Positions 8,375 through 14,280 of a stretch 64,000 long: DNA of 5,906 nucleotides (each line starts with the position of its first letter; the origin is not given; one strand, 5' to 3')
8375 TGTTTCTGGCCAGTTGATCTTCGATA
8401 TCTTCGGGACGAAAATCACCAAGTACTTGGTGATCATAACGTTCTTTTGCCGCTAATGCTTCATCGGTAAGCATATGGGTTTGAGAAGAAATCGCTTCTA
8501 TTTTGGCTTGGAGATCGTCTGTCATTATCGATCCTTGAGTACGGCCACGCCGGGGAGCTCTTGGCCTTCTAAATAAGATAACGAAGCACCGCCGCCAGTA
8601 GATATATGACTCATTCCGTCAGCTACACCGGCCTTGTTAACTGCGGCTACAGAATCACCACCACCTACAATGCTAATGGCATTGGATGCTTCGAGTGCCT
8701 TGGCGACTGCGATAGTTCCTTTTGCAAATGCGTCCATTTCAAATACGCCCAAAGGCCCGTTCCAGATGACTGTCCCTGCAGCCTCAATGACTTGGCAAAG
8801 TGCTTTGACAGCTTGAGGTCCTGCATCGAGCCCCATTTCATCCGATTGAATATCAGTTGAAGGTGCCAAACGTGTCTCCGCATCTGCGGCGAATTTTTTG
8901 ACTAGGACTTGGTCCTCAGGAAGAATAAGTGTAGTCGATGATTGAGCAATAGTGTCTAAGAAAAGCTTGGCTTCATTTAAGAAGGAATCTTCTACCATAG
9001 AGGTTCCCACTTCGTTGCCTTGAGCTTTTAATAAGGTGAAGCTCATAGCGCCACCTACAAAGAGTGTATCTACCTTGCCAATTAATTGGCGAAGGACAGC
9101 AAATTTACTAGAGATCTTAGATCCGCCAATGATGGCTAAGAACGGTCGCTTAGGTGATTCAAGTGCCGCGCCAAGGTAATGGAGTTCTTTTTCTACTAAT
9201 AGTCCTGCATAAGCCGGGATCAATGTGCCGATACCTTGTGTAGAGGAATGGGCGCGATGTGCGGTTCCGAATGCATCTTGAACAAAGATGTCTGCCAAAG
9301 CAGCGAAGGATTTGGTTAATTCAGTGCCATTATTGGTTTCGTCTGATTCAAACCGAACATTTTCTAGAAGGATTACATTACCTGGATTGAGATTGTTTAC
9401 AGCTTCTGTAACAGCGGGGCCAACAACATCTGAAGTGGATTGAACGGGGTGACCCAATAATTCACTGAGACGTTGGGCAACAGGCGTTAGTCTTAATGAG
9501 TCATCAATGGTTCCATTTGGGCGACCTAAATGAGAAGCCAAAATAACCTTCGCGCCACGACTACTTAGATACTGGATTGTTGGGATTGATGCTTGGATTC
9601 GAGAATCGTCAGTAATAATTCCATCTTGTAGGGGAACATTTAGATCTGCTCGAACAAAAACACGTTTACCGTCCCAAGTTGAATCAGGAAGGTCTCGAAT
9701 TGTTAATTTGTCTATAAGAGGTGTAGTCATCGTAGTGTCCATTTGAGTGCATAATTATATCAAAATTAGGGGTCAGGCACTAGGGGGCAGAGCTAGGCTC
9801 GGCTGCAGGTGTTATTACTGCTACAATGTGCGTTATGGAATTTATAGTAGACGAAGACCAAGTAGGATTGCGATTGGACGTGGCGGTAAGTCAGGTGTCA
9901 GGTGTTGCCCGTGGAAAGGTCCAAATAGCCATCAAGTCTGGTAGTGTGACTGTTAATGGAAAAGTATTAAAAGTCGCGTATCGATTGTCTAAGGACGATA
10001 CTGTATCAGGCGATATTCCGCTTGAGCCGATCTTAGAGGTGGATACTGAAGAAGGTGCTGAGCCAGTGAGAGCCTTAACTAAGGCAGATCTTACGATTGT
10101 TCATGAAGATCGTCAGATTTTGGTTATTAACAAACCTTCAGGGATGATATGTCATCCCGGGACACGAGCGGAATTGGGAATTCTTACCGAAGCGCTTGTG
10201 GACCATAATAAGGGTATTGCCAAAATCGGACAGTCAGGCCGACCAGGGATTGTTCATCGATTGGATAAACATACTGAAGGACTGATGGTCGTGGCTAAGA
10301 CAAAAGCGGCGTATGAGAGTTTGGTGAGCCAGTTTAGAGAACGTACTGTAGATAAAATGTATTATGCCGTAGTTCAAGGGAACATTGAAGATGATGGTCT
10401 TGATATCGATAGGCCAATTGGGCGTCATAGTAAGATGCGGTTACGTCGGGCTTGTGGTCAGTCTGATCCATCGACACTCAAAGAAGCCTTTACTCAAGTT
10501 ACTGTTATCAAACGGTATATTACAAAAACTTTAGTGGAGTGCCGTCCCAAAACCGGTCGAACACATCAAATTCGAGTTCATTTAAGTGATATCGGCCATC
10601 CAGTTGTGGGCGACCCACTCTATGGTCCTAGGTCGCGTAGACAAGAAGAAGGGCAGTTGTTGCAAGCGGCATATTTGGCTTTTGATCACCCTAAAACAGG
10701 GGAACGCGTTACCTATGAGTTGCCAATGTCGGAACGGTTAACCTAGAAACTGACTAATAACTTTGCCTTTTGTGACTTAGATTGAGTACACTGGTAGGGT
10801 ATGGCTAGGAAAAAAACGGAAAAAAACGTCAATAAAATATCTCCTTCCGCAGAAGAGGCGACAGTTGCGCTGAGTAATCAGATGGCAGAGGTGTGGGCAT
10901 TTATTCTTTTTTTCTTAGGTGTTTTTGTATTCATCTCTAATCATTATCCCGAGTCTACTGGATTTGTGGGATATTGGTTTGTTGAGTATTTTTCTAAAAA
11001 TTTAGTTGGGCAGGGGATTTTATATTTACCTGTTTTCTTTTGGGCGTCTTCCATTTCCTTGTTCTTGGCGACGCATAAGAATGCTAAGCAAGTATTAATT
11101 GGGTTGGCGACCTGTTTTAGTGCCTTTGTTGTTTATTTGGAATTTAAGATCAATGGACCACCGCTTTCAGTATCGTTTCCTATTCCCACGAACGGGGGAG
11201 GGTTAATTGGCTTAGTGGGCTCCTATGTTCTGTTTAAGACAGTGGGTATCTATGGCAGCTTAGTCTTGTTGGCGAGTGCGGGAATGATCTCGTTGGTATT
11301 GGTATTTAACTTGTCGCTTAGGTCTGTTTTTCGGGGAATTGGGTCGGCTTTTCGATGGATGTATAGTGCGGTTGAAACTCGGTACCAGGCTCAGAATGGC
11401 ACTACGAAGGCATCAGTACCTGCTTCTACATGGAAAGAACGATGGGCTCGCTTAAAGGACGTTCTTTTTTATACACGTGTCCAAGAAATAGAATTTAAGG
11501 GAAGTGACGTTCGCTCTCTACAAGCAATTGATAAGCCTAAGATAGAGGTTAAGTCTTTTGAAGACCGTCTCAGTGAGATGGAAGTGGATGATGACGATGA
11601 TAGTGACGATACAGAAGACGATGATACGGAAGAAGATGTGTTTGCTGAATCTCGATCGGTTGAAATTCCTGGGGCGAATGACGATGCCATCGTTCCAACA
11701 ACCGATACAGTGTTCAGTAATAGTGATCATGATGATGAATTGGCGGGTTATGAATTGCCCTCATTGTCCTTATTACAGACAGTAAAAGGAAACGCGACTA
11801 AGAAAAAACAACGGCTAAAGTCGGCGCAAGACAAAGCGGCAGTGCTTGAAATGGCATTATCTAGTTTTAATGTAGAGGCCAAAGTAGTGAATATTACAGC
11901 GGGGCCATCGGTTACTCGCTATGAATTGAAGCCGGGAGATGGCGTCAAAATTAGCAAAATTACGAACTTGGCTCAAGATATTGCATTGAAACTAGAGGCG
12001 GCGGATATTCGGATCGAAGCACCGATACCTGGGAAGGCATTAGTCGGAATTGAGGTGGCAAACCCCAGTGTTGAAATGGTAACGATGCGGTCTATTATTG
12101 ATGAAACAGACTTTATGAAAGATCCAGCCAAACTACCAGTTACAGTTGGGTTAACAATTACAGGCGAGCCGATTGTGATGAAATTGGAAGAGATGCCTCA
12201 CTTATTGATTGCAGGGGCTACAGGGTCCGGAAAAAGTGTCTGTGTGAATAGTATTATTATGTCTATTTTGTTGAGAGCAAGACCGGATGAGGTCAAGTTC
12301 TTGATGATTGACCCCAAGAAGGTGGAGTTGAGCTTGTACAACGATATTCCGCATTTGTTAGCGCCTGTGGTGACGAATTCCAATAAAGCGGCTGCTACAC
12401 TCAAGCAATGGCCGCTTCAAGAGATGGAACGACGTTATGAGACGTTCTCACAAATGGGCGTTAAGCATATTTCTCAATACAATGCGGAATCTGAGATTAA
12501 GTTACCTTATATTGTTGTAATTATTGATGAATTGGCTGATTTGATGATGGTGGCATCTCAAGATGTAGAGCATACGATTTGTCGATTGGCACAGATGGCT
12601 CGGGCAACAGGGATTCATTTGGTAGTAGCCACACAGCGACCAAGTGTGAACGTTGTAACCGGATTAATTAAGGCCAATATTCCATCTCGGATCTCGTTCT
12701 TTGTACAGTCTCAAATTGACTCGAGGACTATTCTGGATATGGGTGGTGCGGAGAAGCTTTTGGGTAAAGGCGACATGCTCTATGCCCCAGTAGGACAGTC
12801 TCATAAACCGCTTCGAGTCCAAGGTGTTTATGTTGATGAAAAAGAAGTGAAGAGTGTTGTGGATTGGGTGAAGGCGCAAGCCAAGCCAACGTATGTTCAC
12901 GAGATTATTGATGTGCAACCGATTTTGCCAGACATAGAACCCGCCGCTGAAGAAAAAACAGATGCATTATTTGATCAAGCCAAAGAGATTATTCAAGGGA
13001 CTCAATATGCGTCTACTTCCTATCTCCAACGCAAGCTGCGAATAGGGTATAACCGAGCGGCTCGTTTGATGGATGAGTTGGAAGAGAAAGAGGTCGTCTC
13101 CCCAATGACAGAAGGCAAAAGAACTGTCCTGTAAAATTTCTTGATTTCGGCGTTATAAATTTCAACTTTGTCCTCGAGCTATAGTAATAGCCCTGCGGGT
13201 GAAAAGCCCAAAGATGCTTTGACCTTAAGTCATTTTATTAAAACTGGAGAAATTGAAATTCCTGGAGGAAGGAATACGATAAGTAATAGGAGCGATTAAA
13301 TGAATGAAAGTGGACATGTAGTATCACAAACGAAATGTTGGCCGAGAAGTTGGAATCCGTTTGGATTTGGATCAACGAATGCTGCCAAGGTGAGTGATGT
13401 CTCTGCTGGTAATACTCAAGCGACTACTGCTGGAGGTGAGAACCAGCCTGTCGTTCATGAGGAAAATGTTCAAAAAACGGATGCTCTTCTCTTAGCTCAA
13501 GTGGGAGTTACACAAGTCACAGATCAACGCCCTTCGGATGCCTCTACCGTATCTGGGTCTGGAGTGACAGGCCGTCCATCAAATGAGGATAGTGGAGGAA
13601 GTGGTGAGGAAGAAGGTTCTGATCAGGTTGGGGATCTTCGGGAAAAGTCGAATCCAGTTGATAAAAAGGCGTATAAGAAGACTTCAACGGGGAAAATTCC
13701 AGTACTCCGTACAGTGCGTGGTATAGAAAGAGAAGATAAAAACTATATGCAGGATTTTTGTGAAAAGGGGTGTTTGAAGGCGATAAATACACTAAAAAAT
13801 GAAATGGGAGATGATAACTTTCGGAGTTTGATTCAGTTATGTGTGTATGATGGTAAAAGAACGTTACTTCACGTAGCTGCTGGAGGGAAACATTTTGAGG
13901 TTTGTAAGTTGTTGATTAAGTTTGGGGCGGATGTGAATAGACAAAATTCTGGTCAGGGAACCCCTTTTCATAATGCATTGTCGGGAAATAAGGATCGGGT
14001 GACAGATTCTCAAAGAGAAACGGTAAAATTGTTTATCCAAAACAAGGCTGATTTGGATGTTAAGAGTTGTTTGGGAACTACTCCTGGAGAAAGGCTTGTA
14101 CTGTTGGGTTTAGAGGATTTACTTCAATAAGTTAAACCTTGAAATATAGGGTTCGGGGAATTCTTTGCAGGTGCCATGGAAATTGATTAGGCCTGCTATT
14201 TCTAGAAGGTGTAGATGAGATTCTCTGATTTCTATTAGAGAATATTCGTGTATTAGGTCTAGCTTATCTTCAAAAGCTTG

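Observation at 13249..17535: Tandemly duplicated, diverged two-gene cassette: ankyrin-repeat protein convergent with an MGxxxS / JAB-like protein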

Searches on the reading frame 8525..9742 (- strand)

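Call 10: search_protein_families(library=ncbifam, proteins=[window:8525-9742:-], max_evalue=0.01)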
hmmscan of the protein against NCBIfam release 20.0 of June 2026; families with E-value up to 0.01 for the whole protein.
window:8525-9742:- (405 aa): 1 family
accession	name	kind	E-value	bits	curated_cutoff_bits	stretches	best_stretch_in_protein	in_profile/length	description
NF010569.0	PRK13962.1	equivalog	3.1e-154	514.6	883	1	12-404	3-393/645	bifunctional phosphoglycerate kinase/triosephosphate isomerase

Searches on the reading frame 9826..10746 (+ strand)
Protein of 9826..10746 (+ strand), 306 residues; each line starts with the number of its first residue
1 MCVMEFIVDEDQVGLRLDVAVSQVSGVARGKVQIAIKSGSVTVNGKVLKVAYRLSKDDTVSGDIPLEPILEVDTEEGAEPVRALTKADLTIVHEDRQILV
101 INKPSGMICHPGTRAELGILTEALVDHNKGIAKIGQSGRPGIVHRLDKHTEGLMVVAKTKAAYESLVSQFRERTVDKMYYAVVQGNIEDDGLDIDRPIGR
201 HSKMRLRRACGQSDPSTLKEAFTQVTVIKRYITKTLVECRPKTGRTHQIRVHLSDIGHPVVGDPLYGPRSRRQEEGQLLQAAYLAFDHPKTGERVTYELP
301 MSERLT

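Call 10: search_protein_families(library=ncbifam, proteins=[window:9826-10746:+], max_evalue=0.01)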
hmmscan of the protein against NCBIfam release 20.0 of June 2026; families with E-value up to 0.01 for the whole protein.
window:9826-10746:+ (306 aa): 8 families
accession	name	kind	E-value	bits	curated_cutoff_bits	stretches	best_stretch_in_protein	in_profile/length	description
TIGR00005.1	rluA_subfam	subfamily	3.9e-76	256.2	192.7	1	12-305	3-290/298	RluA family pseudouridine synthase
NF008385.0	PRK11180.1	equivalog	2.5e-55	188.1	351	1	6-303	9-303/325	23S rRNA pseudouridine(1911/1915/1917) synthase RluD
NF008249.0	PRK11025.1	equivalog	1.1e-44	152.6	378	1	6-305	11-306/317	23S rRNA pseudouridine(955/2504/2580) synthase RluC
NF007543.0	PRK10158.1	equivalog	1e-28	100.5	286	1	88-301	13-217/219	bifunctional tRNA pseudouridine(32) synthase/23S rRNA pseudouridine(746) synthase RluA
NF008321.0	PRK11112.1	equivalog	1.6e-27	96.4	328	1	89-298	2-220/257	tRNA pseudouridine(65) synthase TruC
TIGR01621.1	RluA-like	hypoth_equivalog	5.8e-23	81.3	222.3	1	89-289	2-186/217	TIGR01621 family pseudouridine synthase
TIGR00093.1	TIGR00093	subfamily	1.6e-05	24.7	109.3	1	142-260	33-135/161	pseudouridine synthase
NF008097.0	PRK10839.1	equivalog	0.00024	20.8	275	0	15-61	1-48/232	16S rRNA pseudouridine(516) synthase RsuA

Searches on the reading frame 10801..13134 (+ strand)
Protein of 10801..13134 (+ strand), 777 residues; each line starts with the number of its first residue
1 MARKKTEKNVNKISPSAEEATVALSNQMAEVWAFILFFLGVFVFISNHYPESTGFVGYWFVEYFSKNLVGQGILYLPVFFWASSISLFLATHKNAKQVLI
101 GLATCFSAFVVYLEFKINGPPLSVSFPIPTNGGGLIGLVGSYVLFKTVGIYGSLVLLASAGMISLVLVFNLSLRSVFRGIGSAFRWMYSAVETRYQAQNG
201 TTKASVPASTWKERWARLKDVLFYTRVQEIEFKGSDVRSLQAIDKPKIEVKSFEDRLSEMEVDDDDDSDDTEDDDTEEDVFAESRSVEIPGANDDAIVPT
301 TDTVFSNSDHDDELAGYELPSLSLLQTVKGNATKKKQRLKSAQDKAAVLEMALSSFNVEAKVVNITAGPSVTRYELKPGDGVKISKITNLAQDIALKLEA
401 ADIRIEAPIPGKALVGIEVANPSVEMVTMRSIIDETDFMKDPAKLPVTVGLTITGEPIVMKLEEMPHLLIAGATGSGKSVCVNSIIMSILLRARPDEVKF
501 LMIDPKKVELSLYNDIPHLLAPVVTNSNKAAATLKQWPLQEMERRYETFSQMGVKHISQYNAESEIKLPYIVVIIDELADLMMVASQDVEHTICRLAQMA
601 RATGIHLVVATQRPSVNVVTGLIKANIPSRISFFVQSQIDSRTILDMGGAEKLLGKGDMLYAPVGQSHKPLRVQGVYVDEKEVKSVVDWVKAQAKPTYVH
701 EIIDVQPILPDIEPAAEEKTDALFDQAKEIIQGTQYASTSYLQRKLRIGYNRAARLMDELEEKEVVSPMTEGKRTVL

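Call 10: search_protein_families(library=ncbifam, proteins=[window:10801-13134:+], max_evalue=0.01)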
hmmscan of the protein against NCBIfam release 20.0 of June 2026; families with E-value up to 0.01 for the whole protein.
window:10801-13134:+ (777 aa): 8 families
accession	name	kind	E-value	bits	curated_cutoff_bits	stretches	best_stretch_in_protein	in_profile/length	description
NF007615.0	PRK10263.1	equivalog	1.4e-130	437.1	1566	2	567-776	1138-1348/1355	DNA translocase FtsK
TIGR03928.1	T7_EssCb_Firm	equivalog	1.4e-33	115.7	778.4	1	444-657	445-665/1296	type VII secretion protein EssC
TIGR03924.1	T7SS_EccC_a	equivalog_domain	1e-28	100.5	509.15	1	352-678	335-669/673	type VII secretion protein EccCa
NF041214.1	plasmid_TraB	equivalog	2.3e-17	62.8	800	1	466-645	249-419/639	plasmid transfer protein TraB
TIGR03925.1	T7SS_EccC_b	equivalog_domain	1.9e-16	59.5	346.55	1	464-642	75-256/564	type VII secretion protein EccCb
TIGR03743.1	SXT_TraD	subfamily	2.8e-05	22.8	366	1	440-507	147-213/636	conjugative transfer system coupling protein TraD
TIGR02759.1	TraD_Ftype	equivalog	0.0011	17.8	521.35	1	451-496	162-205/566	type IV conjugative transfer system coupling protein TraD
NF045971.1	conju_CD1110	equivalog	0.007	14.7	325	0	465-509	415-456/752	VirB4-like conjugal transfer ATPase, CD1110 family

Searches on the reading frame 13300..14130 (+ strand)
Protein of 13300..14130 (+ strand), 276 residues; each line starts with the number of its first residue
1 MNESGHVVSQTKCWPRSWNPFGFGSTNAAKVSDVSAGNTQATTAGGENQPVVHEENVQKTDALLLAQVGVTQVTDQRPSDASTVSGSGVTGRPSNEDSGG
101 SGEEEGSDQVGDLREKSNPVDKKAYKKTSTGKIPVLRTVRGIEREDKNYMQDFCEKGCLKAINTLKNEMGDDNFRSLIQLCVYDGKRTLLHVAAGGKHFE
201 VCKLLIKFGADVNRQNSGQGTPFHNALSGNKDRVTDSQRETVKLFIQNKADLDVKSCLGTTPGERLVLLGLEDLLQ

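Call 3: search_protein_families(library=pfam, proteins=[window:13300-14130:+], max_evalue=1)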
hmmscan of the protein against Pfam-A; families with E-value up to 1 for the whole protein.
window:13300-14130:+ (276 aa): 5 families
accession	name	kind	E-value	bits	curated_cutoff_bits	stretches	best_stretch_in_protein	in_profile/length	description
PF13637.12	Ank_4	-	5.3e-12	46.1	22.7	1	190-230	1-41/50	Ankyrin repeats (many copies)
PF00023.36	Ank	-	7.2e-10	39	21.1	1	187-216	3-32/33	Ankyrin repeat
PF12796.13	Ank_2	-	3.7e-09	37.5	27.3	1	177-255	27-89/90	Ankyrin repeats (3 copies)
PF13606.12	Ank_3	-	1.8e-07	31.2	22.3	1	187-213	3-29/30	Ankyrin repeat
PF13857.12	Ank_5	-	9.6e-06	26.3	27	1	184-224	13-54/56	Ankyrin repeats (many copies)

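Call 10: search_protein_families(library=ncbifam, proteins=[window:13300-14130:+], max_evalue=0.01)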
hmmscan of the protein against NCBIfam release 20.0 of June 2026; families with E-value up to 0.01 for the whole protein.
window:13300-14130:+ (276 aa): 2 families
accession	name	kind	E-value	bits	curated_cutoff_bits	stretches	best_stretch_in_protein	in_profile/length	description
NF043029.1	T4SS_AnkY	equivalog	3.6e-06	25.7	600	1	186-262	458-527/543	Dot/Icm T4SS effector AnkY/LegA9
NF041931.2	MzaA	equivalog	0.0023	16.8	800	1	188-236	37-85/726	MZA anti-phage system associated sigma-70 family RNA polymerase sigma factor MzaA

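Call 24: search_protein_families(library=padloc, proteins=[window:13300-14130:+], max_evalue=1)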
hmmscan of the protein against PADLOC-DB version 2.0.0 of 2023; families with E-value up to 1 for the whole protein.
window:13300-14130:+ (276 aa): 1 family
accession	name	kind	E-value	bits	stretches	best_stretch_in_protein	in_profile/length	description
PDLC04783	PDC-M72A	-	5.2e-05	20.7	1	186-262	296-365/392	-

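Call 39: list_cluster_members(proteins=[P0004, P0005, P0006, P0007, P0008, window:13300-14130:+, window:601-2073:+, L011:2402-3739:-])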
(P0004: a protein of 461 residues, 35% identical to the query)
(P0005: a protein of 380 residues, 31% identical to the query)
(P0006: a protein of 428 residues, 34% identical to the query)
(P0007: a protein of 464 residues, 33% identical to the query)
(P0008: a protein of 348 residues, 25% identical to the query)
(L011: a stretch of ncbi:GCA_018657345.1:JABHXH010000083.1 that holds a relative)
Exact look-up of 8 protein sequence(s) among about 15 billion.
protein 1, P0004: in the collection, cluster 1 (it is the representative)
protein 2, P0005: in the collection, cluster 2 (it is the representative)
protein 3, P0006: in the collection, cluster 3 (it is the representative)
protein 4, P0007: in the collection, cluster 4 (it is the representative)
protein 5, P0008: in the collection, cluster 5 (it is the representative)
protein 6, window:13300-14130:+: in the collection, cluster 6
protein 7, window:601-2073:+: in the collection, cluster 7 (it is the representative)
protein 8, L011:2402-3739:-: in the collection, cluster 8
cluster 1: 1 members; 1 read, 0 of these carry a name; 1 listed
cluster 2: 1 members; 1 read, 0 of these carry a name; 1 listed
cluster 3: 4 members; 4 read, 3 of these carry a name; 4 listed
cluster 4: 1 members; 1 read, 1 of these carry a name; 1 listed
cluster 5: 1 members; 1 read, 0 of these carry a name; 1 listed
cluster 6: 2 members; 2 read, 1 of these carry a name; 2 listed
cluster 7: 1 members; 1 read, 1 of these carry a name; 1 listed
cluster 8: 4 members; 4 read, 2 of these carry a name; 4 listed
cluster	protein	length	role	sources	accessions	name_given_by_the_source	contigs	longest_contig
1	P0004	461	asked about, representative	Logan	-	-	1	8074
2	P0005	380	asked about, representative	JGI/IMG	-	-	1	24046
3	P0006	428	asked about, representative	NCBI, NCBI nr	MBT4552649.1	hypothetical protein HOC37_06700 [bacterium] | hypothetical protein [bacterium]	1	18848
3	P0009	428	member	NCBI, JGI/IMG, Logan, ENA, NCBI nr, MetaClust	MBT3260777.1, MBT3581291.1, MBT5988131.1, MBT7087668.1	hypothetical protein HN928_01715 [bacterium] | hypothetical protein | hypothetical protein [bacterium]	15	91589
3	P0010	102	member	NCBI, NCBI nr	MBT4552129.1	hypothetical protein HOC37_03990 [bacterium] | hypothetical protein [bacterium]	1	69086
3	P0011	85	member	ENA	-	-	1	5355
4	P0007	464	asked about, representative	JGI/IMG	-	hypothetical protein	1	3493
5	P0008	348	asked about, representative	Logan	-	-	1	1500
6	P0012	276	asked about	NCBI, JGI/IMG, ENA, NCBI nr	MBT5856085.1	ankyrin repeat domain-containing protein [bacterium] | hypothetical protein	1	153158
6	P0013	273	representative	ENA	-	-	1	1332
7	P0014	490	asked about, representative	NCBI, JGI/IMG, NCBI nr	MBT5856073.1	Asp-tRNA(Asn)/Glu-tRNA(Gln) amidotransferase subunit GatB [bacterium] | aspartyl-tRNA(Asn)/glutamyl-tRNA(Gln) amidotransferase subunit B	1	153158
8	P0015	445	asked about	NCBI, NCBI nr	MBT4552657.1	acetyl-CoA carboxylase biotin carboxylase subunit [bacterium]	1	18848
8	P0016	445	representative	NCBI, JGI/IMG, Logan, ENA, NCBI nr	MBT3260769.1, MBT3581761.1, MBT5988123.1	acetyl-CoA carboxylase biotin carboxylase subunit [bacterium]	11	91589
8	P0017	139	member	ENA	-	-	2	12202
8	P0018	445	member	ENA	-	-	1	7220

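Call 78: search_protein_families(library=phrogs, proteins=[window:13300-14130:+], max_evalue=0.1)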
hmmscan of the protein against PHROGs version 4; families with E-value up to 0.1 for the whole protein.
window:13300-14130:+ (276 aa): 3 families
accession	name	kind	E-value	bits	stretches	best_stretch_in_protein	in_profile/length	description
phrog_9049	-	unknown function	1.9e-08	31.6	1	185-256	3322-3386/4700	-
phrog_9262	-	unknown function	6.8e-08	33.3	1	186-263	73-147/253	-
phrog_16592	-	unknown function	0.011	14.7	1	180-262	170-250/974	-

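Call 88: search_protein_families(library=pfam, proteins=[L013:4397-5230:+, L013:5269-6411:+, L013:11279-11779:-], max_evalue=0.01)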
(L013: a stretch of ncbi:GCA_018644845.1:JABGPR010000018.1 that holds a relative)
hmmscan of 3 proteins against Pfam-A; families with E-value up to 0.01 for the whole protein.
L013:4397-5230:+ (277 aa): 0 families

L013:5269-6411:+ (380 aa): 1 family
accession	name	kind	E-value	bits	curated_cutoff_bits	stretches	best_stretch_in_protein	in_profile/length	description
PF13729.12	TraF_2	-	0.0021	17.8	25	0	144-245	132-218/264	F plasmid transfer operon, TraF, protein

L013:11279-11779:- (166 aa): 6 families
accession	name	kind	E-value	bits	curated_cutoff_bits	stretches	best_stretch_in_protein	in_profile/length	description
PF12796.13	Ank_2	-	1.8e-11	44.9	27.3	2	87-165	9-79/90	Ankyrin repeats (3 copies)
PF00023.36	Ank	-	5.1e-09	36.4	21.1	1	73-104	4-31/33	Ankyrin repeat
PF13637.12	Ank_4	-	3.4e-07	30.8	22.7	1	75-129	1-50/50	Ankyrin repeats (many copies)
PF13857.12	Ank_5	-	4.7e-06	27.3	27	1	94-149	1-56/56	Ankyrin repeats (many copies)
PF13606.12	Ank_3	-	5.6e-06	26.7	22.3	0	72-103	3-30/30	Ankyrin repeat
PF24521.3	Ank_KRIT1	-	0.0032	17.6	80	1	102-158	74-134/149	KRIT1 ankyrin-repeats domain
